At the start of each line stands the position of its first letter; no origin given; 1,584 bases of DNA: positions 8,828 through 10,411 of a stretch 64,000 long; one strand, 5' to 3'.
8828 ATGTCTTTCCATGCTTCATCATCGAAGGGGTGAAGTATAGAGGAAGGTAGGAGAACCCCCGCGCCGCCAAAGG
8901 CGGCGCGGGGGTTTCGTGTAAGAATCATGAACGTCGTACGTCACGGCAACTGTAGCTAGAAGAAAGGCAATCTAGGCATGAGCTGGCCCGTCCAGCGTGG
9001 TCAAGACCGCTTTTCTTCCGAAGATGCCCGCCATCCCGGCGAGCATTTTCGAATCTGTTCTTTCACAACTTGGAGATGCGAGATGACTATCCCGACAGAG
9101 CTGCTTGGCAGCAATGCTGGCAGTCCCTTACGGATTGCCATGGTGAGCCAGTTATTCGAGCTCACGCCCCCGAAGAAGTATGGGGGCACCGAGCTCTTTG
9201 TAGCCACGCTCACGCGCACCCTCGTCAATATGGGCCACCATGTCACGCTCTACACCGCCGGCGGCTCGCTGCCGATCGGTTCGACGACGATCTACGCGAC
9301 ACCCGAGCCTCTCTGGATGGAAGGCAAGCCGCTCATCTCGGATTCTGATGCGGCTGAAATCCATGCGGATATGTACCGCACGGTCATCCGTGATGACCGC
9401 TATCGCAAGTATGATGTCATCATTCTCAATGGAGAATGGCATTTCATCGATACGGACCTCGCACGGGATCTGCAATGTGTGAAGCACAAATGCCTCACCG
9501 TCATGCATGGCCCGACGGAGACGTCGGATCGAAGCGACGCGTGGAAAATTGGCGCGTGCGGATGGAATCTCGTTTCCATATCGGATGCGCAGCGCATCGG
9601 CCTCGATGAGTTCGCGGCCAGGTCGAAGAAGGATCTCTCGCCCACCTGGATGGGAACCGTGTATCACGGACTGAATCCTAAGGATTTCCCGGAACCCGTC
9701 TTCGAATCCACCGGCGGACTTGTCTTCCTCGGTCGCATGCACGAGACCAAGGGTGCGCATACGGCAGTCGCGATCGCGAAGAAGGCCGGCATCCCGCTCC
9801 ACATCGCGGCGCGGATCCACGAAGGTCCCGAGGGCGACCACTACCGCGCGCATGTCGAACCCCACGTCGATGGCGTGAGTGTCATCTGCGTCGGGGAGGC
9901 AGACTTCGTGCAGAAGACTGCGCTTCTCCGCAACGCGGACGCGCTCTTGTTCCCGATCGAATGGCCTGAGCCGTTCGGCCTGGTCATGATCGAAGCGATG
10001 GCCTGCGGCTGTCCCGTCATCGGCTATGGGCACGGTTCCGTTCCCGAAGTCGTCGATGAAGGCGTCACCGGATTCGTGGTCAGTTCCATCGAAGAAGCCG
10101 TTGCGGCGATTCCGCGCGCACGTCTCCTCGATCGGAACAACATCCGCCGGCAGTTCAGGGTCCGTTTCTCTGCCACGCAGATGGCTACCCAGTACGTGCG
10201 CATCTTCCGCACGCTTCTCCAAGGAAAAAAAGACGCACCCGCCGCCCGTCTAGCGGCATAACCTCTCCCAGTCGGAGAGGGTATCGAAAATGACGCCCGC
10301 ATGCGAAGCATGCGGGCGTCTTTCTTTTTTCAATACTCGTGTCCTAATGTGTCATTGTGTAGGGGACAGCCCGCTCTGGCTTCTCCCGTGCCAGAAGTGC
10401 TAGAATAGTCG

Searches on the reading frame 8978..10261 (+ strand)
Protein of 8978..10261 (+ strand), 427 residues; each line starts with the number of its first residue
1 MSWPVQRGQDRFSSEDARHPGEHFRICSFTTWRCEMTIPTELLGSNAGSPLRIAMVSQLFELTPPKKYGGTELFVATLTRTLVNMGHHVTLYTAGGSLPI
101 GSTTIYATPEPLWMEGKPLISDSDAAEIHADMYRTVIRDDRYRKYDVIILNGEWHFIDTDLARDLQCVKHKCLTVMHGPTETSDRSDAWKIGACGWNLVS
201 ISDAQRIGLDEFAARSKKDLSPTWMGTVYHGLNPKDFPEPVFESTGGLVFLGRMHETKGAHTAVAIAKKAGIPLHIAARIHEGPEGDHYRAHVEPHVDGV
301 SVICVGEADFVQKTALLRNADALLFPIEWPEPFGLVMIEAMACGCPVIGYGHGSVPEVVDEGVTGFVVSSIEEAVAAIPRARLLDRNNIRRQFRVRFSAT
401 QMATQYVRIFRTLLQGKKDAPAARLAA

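Call 72: search_protein_families(library=ncbifam, proteins=[window:8978-10261:+], max_evalue=0.00001)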
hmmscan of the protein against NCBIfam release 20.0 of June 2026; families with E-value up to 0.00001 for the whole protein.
window:8978-10261:+ (427 aa): 11 families
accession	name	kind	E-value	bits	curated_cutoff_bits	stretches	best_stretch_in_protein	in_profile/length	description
TIGR03999.1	thiol_BshA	equivalog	1.6e-14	53.6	273.7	1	280-412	235-372/375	N-acetyl-alpha-D-glucosaminyl L-malate synthase BshA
NF041876.1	EPS_EpsE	equivalog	3e-13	49.8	400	1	210-375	178-350/389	exopolysaccharide biosynthesis GT4 family glycosyltransferase EpsE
NF041010.1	glycosy_Agl16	equivalog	1.2e-12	47.4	575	1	230-392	163-323/352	glycosylation protein Agl16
TIGR02149.1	glgA_Coryne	subfamily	2.4e-12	46.7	302.4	1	248-373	207-336/391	glycogen synthase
NF053787.1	GlcN_PG_synth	equivalog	2.8e-10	39.6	480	1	248-377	200-318/361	N-acetylglucosaminyl phosphatidylglycerol synthase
TIGR03449.1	mycothiol_MshA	equivalog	1.1e-09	37.8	462.5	1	315-394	299-377/406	D-inositol-3-phosphate glycosyltransferase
TIGR03088.1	stp2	hypoth_equivalog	1.5e-08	34.1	409.05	1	306-414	261-374/374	TIGR03088 family PEP-CTERM/XrtA system glycosyltransferase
TIGR04047.1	MSMEG_0565_glyc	hypoth_equivalog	3.2e-08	33.1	259.85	1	300-405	257-366/373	MSMEG_0565 family glycosyltransferase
NF038298.1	EPS_HpsO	equivalog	7.6e-08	31.5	575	1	327-392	295-358/388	hormogonium polysaccharide biosynthesis glycosyltransferase HpsO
NF012028.0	PRK15484.1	subfamily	3e-06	26.6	618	1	305-368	262-325/380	lipopolysaccharide N-acetylglucosaminyltransferase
TIGR02470.1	sucr_synth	equivalog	7.9e-06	24.3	810.4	0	331-388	654-711/784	sucrose synthase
